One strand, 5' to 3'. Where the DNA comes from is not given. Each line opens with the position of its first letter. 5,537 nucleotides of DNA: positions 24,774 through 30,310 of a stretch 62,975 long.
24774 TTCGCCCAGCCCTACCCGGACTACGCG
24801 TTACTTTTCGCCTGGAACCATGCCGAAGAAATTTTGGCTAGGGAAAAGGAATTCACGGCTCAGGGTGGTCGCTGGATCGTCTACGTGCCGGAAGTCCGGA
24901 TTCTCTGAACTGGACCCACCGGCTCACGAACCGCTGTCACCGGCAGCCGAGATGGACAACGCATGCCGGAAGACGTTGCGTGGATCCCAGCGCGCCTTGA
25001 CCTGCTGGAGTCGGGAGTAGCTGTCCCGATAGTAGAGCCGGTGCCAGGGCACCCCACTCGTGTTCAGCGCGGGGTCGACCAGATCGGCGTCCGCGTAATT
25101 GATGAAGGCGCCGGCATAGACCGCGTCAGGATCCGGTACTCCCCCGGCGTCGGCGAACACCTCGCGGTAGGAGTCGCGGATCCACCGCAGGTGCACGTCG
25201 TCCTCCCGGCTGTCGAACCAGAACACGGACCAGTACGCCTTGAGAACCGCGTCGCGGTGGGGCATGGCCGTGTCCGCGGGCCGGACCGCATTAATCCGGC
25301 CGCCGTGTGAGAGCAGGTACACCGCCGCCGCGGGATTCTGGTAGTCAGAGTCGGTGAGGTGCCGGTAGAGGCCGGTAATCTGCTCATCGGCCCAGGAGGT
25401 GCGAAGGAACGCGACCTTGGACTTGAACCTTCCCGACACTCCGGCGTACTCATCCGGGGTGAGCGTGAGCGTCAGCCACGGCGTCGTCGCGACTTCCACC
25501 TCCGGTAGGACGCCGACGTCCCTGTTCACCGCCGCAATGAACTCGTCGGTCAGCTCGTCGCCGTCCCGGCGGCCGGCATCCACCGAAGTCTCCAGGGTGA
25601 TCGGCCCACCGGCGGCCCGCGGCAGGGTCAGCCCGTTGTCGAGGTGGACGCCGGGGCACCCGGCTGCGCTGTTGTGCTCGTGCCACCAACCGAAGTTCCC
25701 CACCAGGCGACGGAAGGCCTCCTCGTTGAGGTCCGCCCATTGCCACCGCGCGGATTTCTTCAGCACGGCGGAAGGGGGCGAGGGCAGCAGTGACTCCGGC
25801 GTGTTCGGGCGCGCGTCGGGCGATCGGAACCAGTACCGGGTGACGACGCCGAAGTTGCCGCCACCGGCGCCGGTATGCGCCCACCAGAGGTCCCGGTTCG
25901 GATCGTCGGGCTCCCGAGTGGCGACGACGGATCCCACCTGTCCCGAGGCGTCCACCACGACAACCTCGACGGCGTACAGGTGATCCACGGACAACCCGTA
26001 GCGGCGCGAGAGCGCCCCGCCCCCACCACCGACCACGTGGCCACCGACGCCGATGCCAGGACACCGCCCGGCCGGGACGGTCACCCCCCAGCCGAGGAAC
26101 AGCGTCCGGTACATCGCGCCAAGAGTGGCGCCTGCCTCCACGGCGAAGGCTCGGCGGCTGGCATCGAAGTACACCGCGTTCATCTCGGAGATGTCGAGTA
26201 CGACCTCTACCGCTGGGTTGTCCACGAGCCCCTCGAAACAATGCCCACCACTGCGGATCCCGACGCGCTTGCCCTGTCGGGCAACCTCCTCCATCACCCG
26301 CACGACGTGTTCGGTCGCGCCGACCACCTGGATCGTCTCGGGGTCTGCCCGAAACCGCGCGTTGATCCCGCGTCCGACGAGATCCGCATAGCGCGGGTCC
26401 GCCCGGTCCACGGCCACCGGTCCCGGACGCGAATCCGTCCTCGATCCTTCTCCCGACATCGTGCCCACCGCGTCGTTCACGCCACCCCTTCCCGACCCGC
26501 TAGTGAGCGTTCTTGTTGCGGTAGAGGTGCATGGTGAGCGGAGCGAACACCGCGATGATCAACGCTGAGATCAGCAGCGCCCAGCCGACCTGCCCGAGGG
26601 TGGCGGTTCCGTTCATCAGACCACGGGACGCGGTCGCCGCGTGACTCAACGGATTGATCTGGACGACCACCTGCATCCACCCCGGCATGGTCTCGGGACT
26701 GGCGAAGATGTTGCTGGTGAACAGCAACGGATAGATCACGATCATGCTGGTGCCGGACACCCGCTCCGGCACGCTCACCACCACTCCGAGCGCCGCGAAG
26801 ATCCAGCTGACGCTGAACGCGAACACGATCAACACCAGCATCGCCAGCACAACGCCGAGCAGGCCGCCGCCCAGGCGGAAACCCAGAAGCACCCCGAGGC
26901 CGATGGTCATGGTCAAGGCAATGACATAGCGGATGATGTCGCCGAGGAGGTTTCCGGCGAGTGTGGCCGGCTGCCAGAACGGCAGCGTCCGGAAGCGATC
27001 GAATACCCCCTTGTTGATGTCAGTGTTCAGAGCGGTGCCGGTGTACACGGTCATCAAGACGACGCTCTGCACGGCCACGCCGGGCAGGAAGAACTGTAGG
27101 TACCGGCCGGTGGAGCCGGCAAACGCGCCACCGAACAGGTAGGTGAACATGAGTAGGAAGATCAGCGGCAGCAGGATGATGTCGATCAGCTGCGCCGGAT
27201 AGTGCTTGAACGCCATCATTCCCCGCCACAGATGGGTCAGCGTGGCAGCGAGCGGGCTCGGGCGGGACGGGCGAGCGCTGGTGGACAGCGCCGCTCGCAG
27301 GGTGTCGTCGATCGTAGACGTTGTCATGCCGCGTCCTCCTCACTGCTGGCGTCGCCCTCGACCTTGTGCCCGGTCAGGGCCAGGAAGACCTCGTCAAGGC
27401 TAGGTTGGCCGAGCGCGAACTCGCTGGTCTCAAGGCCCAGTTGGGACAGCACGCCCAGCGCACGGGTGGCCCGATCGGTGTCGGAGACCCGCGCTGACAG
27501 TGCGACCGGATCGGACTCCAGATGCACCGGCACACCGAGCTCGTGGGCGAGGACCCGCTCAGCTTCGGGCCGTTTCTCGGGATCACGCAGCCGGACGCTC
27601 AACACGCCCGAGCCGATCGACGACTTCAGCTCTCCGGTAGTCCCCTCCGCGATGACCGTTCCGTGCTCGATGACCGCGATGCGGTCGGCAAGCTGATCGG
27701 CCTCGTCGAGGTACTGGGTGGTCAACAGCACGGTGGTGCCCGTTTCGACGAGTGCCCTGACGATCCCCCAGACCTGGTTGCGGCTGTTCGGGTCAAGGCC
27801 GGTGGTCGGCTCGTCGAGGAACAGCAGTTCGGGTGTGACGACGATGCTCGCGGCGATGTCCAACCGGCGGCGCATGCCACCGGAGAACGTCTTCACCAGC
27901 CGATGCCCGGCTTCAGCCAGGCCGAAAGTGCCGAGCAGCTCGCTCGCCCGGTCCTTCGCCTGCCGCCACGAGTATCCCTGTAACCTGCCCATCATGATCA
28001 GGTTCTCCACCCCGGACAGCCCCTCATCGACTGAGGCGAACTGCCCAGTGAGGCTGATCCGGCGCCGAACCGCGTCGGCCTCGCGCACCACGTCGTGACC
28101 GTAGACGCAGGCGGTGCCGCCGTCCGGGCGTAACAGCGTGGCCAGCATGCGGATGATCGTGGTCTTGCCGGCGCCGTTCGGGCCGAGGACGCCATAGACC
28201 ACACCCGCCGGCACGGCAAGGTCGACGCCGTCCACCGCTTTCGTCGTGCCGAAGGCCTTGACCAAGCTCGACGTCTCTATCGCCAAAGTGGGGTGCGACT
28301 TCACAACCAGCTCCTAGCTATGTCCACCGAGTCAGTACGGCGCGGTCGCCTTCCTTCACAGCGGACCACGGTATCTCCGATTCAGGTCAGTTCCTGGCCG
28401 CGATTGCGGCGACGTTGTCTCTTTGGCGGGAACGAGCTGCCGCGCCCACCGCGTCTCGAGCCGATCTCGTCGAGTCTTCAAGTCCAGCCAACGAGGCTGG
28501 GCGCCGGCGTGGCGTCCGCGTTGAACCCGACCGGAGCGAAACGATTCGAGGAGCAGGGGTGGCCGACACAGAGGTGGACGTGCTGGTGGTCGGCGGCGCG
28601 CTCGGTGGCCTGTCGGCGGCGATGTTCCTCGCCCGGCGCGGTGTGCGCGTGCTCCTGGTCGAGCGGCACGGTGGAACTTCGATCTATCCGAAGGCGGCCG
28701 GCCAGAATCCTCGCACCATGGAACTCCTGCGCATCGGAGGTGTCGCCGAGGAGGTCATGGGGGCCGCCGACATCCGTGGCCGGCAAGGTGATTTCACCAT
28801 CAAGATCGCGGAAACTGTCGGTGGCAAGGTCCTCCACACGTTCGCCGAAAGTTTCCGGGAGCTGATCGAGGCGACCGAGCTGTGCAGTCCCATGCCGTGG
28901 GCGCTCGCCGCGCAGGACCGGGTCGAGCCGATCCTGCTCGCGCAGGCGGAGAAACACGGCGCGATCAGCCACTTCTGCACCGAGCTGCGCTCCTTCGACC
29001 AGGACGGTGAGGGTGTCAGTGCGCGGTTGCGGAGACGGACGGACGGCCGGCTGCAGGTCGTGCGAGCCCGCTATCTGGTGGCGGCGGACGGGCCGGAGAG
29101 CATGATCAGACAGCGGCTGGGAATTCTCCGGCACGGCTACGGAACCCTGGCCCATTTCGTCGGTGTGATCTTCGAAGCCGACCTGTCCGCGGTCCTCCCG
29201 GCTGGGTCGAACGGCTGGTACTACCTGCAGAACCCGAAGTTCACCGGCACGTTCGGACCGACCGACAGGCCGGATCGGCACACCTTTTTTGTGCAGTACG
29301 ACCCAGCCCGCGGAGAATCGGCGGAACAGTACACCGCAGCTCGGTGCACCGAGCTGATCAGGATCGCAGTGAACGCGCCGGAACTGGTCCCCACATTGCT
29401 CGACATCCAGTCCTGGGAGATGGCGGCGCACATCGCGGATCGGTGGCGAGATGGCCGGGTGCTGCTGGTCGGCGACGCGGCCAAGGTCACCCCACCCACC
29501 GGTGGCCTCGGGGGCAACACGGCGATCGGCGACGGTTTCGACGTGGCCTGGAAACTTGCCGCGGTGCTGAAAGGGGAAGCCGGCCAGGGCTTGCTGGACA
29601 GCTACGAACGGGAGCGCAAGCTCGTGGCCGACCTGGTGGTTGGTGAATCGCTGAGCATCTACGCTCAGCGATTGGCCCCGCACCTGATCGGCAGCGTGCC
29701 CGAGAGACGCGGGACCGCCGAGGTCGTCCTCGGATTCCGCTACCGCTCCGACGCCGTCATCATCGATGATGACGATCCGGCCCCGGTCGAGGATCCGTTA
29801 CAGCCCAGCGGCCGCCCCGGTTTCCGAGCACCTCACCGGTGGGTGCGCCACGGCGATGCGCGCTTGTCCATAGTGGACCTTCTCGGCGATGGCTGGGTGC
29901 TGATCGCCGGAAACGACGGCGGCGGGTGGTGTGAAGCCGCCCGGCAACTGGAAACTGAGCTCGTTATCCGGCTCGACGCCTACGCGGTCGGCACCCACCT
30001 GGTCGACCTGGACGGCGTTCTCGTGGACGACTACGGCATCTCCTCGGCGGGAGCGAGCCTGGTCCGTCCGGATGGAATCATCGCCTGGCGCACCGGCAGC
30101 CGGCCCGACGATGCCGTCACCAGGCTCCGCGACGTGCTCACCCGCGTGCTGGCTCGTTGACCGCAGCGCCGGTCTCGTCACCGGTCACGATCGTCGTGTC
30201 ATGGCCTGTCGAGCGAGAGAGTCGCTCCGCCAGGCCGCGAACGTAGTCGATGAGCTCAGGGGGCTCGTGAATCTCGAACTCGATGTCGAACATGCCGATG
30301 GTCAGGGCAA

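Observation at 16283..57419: Complete daunorubicin/baumycin-type anthracycline cluster with non-canonical additions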

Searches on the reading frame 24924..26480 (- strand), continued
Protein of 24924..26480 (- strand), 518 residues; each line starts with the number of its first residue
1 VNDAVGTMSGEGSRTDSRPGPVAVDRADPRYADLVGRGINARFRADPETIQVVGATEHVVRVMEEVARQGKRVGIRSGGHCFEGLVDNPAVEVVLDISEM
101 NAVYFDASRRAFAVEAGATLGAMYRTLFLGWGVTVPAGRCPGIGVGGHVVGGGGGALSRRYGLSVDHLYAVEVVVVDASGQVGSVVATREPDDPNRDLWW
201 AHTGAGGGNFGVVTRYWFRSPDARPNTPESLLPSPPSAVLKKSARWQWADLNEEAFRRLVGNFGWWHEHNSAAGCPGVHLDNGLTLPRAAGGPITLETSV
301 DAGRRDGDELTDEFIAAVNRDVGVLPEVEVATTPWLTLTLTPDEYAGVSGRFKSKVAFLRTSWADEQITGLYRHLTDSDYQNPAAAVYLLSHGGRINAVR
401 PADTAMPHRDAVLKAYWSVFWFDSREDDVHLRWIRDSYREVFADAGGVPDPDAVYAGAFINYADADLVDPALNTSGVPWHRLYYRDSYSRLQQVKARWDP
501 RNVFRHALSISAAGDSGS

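Call 32: find_encoding_contigs(protein=P0274, flank=10000, max_places=3)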
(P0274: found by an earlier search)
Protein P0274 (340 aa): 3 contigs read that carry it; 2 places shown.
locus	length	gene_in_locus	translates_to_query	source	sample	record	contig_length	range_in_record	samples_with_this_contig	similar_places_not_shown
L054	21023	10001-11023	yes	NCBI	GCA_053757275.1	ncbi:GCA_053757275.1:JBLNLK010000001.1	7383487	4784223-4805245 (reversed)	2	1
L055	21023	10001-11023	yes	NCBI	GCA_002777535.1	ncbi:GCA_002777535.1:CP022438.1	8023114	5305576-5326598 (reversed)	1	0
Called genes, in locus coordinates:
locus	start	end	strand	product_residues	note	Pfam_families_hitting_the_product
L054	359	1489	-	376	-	PF24402:iHKD, PF24392:Parb-CE (weak)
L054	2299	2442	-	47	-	-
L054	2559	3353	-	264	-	-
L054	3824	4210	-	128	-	-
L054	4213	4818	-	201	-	-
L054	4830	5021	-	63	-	-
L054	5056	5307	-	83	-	-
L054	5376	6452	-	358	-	-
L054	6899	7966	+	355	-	PF00483:NTP_transferase, PF12804:NTP_transf_3, PF25084:LbH_EIF2B (faint), PF25087:GMPPB_C (weak)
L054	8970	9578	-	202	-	PF00072:Response_reg, PF00196:GerE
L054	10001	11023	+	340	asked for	PF02082:Rrf2 (faint), PF08279:HTH_11, PF19187:HTH_PafC (faint), PF13280:WYL, PF25583:WCX (weak)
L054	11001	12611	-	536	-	PF00070:Pyr_redox (faint), PF00890:FAD_binding_2 (weak), PF01266:DAO, PF01494:FAD_binding_3, PF07992:Pyr_redox_2 (weak), PF12831:FAD_oxidored (weak), PF13450:NAD_binding_8 (weak), PF21274:Rng_hyd_C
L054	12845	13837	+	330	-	PF00005:ABC_tran, PF13304:AAA_21 (weak), PF13732:DrrA1-3_C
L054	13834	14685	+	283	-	PF01061:ABC2_membrane, PF12698:ABC2_membrane_3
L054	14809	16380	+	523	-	PF01565:FAD_binding_4, PF08031:BBE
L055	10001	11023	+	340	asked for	PF02082:Rrf2 (faint), PF08279:HTH_11, PF19187:HTH_PafC (faint), PF13280:WYL, PF25583:WCX (weak)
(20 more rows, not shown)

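Call 50: search_solved_structures(query=window:24924-26480:-, max_evalue=1e-20)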
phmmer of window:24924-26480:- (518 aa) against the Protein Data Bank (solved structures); distinct sequences matched with E-value up to 1e-20: 47.
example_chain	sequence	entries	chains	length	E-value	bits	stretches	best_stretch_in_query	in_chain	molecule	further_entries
2ipi_A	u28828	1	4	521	6.6e-173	579.4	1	9-512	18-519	Aclacinomycin oxidoreductase (AknOx)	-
2y08_A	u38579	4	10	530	3.2e-163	547.4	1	25-511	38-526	TAML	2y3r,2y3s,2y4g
5i1v_A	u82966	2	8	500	4.4e-151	507.4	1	22-510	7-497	CrmK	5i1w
2wdw_A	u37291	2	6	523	6e-147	493.7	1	12-510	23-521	PUTATIVE HEXOSE OXIDASE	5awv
3pop_A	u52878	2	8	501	7.6e-106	358.1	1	17-511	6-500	GilR oxidase | Putative oxidoreductase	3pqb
7zzk_A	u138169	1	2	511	3.2e-60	207.5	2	24-270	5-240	N-acetyl-D-hexosamine oxidase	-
9p1p_A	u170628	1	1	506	7.5e-42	146.9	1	25-220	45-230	Flavin-dependent oxidase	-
9p1o_A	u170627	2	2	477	3.8e-39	138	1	40-220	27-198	FAD-binding oxidoreductase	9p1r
4ud8_A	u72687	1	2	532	1.6e-37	132.6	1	72-216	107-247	FAD-BINDING AND BBE DOMAIN-CONTAINING PROTEIN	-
3vte_A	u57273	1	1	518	6.1e-36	127.4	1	40-216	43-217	Tetrahydrocannabinolic acid synthase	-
29vy_A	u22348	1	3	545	7.4e-36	127.1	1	40-216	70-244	Tetrahydrocannabinolic acid synthase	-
29vz_A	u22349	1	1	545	6.1e-35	124.1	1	40-216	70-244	Cannabichromenic acid synthase (Fragment)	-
29wa_A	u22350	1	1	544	4.9e-34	121.1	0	28-220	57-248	Cannabidiolic acid synthase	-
4pvh_A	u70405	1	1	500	8.4e-34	120.3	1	24-218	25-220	Pollen allergen Phl p 4.0202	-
4pvk_A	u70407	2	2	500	1.3e-33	119.7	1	24-218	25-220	Pollen allergen Phl p 4.0202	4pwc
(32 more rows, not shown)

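Call 53: find_encoding_contigs(protein=window:24924-26480:-, flank=10000, max_places=6)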
Protein window:24924-26480:- (518 aa): 8 contigs read that carry it; 6 places shown.
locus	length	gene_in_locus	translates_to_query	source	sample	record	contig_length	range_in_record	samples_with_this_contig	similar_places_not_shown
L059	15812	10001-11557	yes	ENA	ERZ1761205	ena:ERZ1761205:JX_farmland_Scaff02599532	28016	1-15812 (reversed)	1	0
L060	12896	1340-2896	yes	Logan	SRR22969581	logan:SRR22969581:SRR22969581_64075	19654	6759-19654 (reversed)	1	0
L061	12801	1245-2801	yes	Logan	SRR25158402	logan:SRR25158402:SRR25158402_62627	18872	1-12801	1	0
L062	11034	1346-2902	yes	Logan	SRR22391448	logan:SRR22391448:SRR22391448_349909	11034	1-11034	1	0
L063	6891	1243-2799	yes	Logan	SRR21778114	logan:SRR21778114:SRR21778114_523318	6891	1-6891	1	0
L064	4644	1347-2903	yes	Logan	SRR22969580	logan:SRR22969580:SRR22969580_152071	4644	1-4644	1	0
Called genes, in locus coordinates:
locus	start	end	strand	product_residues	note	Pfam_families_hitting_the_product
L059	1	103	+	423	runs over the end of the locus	PF21036:EryCIII-like_N, PF06722:EryCIII-like_C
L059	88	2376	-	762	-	PF02463:SMC_N (faint), PF03193:RsgA_GTPase (faint), PF13191:AAA_16 (faint), PF13555:AAA_29 (faint), PF20703:nSTAND1 (faint), PF01443:Viral_helicase1 (faint), PF13304:AAA_21 (faint), PF00005:ABC_tran, +2 more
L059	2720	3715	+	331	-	PF01073:3Beta_HSD, PF01370:Epimerase, PF02719:Polysacc_synt_2, PF04321:RmlD_sub_bind, PF07993:NAD_binding_4, PF13460:NAD_binding_10, PF16363:GDP_Man_Dehyd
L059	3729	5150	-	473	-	PF01039:Carboxyl_trans, PF03255:ACCA (weak)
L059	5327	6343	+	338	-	PF02082:Rrf2 (faint), PF08220:HTH_DeoR (weak), PF08279:HTH_11, PF13280:WYL, PF25583:WCX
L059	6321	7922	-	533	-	PF01266:DAO (faint), PF01494:FAD_binding_3, PF07992:Pyr_redox_2 (faint), PF12831:FAD_oxidored (weak), PF13450:NAD_binding_8 (faint), PF21274:Rng_hyd_C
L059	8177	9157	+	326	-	PF00005:ABC_tran, PF13304:AAA_21 (weak)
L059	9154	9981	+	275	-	PF01061:ABC2_membrane, PF12698:ABC2_membrane_3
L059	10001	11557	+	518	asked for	PF01565:FAD_binding_4, PF08031:BBE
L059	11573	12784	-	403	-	PF08421:Methyltransf_13, PF13489:Methyltransf_23, PF08241:Methyltransf_11 (faint), PF08242:Methyltransf_12 (weak), PF08484:Methyltransf_14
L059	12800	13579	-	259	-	PF04199:Cyclase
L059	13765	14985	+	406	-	PF02771:Acyl-CoA_dh_N, PF02770:Acyl-CoA_dh_M, PF00441:Acyl-CoA_dh_1, PF08028:Acyl-CoA_dh_2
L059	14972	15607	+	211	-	PF00908:dTDP_sugar_isom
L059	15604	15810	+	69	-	?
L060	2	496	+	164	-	?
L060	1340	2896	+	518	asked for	PF01565:FAD_binding_4, PF08031:BBE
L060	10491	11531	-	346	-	PF27534:NovG_helical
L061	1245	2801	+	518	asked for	PF01565:FAD_binding_4, PF08031:BBE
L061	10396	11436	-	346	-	PF27534:NovG_helical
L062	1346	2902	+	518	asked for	PF01565:FAD_binding_4, PF08031:BBE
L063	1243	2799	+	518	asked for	PF01565:FAD_binding_4, PF08031:BBE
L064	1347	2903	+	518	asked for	PF01565:FAD_binding_4, PF08031:BBE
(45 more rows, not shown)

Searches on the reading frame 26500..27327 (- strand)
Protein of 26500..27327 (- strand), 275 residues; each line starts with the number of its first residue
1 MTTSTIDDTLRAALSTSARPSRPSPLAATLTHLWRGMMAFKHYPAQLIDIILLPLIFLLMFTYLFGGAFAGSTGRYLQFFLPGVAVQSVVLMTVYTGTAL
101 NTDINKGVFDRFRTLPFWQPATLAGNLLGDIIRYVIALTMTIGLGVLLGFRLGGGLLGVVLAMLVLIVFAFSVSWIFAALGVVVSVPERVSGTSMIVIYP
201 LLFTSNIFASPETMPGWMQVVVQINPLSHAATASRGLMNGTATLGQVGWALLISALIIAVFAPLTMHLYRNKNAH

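Call 6: search_protein_families(library=pfam, proteins=[window:26500-27327:-])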
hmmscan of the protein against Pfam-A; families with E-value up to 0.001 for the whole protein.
window:26500-27327:- (275 aa): 3 families
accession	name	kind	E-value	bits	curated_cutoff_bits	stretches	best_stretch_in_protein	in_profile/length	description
PF01061.29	ABC2_membrane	-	1.1e-23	84.4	26.9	1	30-238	4-210/211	ABC-2 type transporter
PF12698.13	ABC2_membrane_3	-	6.1e-13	49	31.6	1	73-262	157-342/347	ABC-2 family transporter protein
PF12679.13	ABC2_membrane_2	-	0.00025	20.9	27.2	1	123-272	113-281/283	ABC-2 family transporter protein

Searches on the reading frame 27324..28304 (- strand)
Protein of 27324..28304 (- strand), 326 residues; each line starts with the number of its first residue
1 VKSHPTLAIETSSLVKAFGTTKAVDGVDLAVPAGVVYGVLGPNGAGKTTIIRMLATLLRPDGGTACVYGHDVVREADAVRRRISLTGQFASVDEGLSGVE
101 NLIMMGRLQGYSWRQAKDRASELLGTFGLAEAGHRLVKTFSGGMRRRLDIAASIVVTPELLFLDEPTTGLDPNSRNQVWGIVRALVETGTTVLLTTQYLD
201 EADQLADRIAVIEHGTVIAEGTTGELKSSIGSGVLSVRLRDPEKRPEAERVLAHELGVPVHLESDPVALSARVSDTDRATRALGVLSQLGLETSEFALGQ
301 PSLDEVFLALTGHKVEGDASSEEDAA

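Call 6: search_protein_families(library=pfam, proteins=[window:27324-28304:-])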
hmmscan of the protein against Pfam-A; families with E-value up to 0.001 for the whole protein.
window:27324-28304:- (326 aa): 3 families
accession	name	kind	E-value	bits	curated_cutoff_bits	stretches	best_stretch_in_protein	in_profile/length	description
PF00005.33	ABC_tran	-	5e-29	102.1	25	1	25-168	2-137/137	ABC transporter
PF13304.12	AAA_21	-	1.5e-11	45.4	27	1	140-197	238-298/304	AAA domain, putative AbiEii toxin, Type IV TA system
PF13732.12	DrrA1-3_C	-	0.00024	22.2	27.4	1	221-310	1-80/81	ATP-binding protein DrrA1-3-like, C-terminal domain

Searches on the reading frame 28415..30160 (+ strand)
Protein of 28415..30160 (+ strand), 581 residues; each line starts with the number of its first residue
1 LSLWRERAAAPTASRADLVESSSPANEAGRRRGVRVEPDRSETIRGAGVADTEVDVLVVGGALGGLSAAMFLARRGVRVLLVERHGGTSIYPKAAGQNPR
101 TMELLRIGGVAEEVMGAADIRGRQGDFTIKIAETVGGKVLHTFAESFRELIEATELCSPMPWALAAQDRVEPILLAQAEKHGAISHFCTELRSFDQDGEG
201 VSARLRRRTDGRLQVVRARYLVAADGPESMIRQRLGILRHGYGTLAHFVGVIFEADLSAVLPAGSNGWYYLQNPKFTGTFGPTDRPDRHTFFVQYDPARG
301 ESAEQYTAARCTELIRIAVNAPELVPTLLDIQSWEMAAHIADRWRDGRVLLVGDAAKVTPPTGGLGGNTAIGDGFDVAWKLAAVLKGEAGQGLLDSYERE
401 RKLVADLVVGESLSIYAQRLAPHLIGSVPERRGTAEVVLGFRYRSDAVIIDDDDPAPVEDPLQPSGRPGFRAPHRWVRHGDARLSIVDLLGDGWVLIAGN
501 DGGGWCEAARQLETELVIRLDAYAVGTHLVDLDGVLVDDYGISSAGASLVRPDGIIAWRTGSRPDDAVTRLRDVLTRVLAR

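Call 6: search_protein_families(library=pfam, proteins=[window:28415-30160:+])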
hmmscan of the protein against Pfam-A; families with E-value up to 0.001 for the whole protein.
window:28415-30160:+ (581 aa): 7 families
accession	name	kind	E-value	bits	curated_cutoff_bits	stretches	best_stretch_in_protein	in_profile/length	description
PF01494.25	FAD_binding_3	-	2.4e-99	333.3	22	1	53-410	1-347/349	FAD binding domain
PF21274.3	Rng_hyd_C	-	1.7e-15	57.6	27.5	1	467-580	3-105/107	Aromatic-ring hydroxylase, C-terminal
PF01266.30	DAO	-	1.1e-08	35.5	27.9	1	55-88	1-38/353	FAD dependent oxidoreductase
PF07992.20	Pyr_redox_2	-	2.5e-06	27.6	26.1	1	55-91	2-42/291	Pyridine nucleotide-disulphide oxidoreductase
PF12831.13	FAD_oxidored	-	4.4e-06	26.7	27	1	55-86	1-32/416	FAD dependent oxidoreductase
PF13450.12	NAD_binding_8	-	1.7e-05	25.4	21.9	1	58-88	1-31/68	NAD(P)-binding Rossmann-like domain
PF00890.30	FAD_binding_2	-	6.3e-05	22.8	20.4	1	55-88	1-34/414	FAD binding domain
